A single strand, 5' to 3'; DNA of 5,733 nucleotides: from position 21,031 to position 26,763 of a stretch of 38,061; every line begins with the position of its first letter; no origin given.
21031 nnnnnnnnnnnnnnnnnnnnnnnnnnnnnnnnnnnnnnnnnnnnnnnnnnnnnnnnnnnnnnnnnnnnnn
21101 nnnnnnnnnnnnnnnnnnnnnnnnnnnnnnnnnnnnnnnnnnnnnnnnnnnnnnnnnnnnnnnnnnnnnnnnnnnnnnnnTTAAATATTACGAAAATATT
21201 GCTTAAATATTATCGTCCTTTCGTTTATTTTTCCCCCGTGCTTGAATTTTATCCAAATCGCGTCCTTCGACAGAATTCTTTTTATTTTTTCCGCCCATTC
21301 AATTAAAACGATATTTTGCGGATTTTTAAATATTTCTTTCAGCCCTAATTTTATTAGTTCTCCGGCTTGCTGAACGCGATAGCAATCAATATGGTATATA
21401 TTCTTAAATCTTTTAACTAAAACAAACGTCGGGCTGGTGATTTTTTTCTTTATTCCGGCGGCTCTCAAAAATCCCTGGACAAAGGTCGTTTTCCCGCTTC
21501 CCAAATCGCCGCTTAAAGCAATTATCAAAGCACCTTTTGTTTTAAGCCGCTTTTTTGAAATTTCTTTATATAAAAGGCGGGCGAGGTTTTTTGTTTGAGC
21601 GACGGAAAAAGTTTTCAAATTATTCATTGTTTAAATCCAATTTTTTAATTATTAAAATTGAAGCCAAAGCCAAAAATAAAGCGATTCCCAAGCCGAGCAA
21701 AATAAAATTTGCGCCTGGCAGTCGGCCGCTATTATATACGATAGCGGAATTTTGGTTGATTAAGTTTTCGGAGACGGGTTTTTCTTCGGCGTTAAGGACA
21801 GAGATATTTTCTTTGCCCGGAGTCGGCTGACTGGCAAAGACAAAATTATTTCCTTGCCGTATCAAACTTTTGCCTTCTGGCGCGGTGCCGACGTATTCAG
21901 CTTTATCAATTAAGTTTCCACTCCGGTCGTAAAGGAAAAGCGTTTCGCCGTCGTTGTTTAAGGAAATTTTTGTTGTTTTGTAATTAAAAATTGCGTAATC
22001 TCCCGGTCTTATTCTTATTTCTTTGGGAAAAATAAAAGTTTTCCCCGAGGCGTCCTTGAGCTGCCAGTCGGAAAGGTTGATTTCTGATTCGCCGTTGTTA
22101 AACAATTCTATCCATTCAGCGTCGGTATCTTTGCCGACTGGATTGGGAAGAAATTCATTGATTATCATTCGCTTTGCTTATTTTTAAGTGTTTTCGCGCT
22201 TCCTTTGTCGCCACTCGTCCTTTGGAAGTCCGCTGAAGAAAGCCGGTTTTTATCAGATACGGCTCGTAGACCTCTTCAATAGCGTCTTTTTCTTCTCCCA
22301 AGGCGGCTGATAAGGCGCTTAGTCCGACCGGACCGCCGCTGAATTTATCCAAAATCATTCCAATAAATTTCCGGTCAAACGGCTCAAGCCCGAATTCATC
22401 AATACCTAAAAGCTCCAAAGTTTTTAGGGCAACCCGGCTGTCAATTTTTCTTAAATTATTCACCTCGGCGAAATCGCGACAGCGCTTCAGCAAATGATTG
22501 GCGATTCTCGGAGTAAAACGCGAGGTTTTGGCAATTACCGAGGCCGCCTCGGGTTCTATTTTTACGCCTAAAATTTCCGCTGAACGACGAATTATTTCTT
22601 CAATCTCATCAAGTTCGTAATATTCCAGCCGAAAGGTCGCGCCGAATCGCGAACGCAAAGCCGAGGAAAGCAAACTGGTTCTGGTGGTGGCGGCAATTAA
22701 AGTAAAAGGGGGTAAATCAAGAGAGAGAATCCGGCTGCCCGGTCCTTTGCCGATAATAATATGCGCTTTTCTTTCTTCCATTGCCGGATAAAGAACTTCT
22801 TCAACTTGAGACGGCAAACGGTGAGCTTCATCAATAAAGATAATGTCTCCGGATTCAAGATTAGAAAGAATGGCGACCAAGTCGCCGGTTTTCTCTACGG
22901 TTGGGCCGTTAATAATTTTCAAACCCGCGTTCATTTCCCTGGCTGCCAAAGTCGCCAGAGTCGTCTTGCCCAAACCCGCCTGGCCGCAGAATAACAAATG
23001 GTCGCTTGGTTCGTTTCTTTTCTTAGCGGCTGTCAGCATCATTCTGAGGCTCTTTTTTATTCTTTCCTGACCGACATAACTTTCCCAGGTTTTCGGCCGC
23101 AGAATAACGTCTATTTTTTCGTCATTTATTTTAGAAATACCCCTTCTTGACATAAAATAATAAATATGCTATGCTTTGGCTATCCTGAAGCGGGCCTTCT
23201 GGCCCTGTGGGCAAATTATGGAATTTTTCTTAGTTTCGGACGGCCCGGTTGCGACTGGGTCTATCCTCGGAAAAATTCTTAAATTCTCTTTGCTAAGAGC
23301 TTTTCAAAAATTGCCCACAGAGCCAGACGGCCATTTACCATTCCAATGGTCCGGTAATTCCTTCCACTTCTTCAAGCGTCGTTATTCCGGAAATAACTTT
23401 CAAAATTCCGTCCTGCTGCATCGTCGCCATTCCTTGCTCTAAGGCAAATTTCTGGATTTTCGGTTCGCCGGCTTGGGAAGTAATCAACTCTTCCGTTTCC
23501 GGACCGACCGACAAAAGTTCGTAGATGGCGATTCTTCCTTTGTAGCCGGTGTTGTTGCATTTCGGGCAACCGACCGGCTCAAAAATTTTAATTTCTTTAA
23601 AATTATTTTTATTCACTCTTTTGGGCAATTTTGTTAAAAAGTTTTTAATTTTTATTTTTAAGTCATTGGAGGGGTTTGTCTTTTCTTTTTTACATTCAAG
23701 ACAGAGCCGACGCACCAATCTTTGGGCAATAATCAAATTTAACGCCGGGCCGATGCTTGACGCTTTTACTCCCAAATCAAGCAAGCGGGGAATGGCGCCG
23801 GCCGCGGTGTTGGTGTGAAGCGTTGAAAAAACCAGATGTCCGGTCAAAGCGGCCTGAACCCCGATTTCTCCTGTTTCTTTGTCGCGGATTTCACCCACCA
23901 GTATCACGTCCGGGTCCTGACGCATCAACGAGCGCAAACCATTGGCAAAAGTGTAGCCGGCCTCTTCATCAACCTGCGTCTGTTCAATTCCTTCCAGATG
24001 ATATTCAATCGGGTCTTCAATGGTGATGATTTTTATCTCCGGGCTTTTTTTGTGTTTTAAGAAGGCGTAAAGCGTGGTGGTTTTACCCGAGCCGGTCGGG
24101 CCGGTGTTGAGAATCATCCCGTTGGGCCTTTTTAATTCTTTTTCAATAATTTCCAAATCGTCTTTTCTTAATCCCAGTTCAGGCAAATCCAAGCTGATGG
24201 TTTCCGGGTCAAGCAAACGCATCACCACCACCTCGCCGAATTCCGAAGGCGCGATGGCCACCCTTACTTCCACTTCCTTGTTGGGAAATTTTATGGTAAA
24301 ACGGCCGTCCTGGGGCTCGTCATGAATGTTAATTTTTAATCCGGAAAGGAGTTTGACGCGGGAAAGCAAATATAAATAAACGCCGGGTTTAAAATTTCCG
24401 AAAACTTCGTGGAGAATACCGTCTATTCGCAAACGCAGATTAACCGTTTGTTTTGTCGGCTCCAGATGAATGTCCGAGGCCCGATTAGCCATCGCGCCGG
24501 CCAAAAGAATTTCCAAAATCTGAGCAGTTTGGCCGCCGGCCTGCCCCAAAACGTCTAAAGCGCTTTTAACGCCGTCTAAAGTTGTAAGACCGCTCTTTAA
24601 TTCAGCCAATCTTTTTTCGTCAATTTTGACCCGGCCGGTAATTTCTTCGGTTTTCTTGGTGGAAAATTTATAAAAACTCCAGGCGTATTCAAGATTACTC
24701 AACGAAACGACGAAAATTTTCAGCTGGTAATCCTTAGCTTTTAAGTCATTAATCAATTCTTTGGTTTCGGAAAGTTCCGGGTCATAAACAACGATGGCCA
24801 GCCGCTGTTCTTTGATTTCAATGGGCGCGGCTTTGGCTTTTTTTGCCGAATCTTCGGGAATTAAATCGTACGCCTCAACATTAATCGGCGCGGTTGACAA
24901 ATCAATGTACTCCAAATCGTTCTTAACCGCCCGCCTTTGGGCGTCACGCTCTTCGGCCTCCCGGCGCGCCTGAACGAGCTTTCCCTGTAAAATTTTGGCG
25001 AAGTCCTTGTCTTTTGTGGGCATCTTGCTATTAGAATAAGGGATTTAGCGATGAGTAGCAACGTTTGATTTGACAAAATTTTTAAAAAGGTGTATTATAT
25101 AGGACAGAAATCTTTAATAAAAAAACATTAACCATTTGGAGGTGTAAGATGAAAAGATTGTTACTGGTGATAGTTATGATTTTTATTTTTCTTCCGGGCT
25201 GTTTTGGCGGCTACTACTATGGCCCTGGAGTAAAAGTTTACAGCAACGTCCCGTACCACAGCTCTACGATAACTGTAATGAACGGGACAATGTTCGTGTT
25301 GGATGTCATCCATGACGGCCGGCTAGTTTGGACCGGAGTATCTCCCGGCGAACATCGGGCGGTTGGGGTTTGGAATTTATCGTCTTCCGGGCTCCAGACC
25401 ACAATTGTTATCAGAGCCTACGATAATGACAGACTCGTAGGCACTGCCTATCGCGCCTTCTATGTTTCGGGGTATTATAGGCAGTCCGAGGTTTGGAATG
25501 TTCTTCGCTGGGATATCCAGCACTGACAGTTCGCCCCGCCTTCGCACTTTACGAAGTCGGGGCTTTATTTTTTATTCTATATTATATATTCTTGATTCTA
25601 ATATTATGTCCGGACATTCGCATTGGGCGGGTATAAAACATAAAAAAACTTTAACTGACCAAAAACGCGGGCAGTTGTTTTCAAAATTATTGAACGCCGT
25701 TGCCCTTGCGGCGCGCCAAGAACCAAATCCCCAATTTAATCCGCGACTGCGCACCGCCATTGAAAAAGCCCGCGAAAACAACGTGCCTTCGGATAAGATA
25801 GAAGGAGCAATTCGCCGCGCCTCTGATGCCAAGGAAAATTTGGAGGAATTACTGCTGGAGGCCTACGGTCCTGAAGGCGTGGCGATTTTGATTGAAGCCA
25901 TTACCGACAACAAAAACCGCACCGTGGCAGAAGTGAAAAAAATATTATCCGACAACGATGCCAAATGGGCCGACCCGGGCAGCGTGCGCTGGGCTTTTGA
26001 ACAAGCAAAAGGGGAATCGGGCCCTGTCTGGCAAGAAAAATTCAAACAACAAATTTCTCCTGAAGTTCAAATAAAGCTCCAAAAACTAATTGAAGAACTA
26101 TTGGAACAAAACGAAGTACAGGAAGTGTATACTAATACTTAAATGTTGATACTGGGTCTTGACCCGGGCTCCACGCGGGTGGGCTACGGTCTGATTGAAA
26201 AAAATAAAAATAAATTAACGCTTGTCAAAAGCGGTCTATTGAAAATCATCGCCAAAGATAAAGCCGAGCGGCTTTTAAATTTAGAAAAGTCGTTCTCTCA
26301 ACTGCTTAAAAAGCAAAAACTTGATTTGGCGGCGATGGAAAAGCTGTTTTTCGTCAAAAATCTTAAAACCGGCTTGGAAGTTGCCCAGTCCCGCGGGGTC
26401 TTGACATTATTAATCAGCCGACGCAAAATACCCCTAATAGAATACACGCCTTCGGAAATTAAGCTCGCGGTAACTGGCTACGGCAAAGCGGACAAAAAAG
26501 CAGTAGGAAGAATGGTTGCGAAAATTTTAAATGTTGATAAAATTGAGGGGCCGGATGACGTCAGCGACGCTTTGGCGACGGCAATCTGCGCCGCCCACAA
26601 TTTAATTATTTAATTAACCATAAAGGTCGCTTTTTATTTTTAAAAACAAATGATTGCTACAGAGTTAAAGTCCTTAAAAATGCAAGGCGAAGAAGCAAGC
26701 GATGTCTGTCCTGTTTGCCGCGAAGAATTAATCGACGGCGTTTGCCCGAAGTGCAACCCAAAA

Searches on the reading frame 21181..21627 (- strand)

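Call 8: search_protein_families(library=pfam, proteins=[window:21181-21627:-], max_evalue=0.001)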
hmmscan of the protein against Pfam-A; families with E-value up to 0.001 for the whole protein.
window:21181-21627:- (148 aa): 1 family
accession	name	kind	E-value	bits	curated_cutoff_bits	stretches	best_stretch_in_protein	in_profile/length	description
PF02367.23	TsaE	-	6.7e-34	117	26.6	1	9-132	4-122/128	Threonylcarbamoyl adenosine biosynthesis protein TsaE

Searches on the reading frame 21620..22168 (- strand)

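Call 8: search_protein_families(library=pfam, proteins=[window:21620-22168:-], max_evalue=0.001)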
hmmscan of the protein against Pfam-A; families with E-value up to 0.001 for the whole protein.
window:21620-22168:- (182 aa): 1 family
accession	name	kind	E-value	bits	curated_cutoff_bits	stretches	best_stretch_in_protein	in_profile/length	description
PF00932.25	LTD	-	1.5e-20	74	34.3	1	2-93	9-108/109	Lamin Tail Domain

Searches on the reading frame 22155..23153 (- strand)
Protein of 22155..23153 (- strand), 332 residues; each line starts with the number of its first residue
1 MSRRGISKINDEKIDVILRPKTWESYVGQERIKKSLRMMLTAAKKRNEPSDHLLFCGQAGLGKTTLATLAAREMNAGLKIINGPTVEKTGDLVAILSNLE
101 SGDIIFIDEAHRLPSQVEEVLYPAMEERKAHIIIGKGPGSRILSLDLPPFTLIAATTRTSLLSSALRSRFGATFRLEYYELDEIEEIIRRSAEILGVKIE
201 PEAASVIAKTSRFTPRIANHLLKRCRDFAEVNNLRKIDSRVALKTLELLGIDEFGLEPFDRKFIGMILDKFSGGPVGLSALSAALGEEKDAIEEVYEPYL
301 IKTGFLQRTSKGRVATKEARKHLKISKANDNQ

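Call 8: search_protein_families(library=pfam, proteins=[window:22155-23153:-], max_evalue=0.001)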
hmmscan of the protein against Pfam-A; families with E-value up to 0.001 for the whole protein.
window:22155-23153:- (332 aa): 7 families
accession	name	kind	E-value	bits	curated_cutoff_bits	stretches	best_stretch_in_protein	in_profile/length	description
PF05496.18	RuvB_N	-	8.1e-63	211.4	27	1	18-176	1-159/159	Holliday junction DNA helicase RuvB P-loop domain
PF17864.7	AAA_lid_4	-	4.9e-25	87.5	27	1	179-252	1-74/74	RuvB AAA lid domain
PF05491.19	RuvB_C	-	1.9e-24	85.9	24.7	1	253-324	1-72/72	RuvB C-terminal winged helix domain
PF00004.35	AAA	-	8.7e-18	65.5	21.2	1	53-177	1-130/131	ATPase family associated with various cellular activities (AAA)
PF07728.20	AAA_5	-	2.8e-10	40.8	22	1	52-170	1-139/139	AAA domain (dynein-related subfamily)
PF05673.19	DUF815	-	0.00019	21.1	23.8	0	24-109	28-115/249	Protein of unknown function (DUF815)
PF13401.12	AAA_22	-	0.00086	20.1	27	0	52-76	7-34/130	AAA domain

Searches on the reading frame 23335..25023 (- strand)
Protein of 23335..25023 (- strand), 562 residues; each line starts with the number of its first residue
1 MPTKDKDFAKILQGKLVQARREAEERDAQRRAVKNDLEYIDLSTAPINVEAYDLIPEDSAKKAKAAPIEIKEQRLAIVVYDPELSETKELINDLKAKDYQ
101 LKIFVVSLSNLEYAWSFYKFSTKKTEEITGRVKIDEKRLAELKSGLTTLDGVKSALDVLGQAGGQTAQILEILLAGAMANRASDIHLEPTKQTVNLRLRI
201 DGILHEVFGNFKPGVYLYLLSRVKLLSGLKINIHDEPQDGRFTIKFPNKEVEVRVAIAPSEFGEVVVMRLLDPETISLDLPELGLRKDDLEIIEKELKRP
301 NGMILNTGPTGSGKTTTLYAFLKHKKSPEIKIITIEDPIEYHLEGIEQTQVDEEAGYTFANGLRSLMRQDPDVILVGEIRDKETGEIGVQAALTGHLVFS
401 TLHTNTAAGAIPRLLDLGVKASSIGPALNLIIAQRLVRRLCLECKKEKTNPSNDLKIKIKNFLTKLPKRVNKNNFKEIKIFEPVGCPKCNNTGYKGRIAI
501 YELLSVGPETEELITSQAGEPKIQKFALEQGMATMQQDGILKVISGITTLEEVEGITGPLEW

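Call 8: search_protein_families(library=pfam, proteins=[window:23335-25023:-], max_evalue=0.001)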
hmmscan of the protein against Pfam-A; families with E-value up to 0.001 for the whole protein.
window:23335-25023:- (562 aa): 2 families
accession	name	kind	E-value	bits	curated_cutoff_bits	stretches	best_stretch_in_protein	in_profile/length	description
PF00437.27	T2SSE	-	1.2e-120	403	24.9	1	168-554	10-369/370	Type II/IV secretion system protein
PF05157.20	MshEN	-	4.6e-08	33.4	23.1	1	36-112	2-77/90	MshEN domain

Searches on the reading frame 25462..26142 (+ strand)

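Call 8: search_protein_families(library=pfam, proteins=[window:25462-26142:+], max_evalue=0.001)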
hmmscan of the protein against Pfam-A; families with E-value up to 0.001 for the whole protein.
window:25462-26142:+ (226 aa): 2 families
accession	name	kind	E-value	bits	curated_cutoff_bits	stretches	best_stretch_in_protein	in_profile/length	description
PF20772.2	TACO1_YebC_N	-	1e-25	90.4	36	1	53-122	1-72/73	TACO1/YebC protein N-terminal domain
PF01709.26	Transcrip_reg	-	5.2e-23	82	27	1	127-181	1-55/160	TACO1/YebC second and third domain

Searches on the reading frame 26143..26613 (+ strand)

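Call 8: search_protein_families(library=pfam, proteins=[window:26143-26613:+], max_evalue=0.001)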
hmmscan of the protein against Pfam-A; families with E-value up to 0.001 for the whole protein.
window:26143-26613:+ (156 aa): 1 family
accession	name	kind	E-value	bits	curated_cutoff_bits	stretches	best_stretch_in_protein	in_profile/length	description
PF02075.23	RuvC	-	7.4e-43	146.4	22.2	1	3-149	1-147/148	Crossover junction endodeoxyribonuclease RuvC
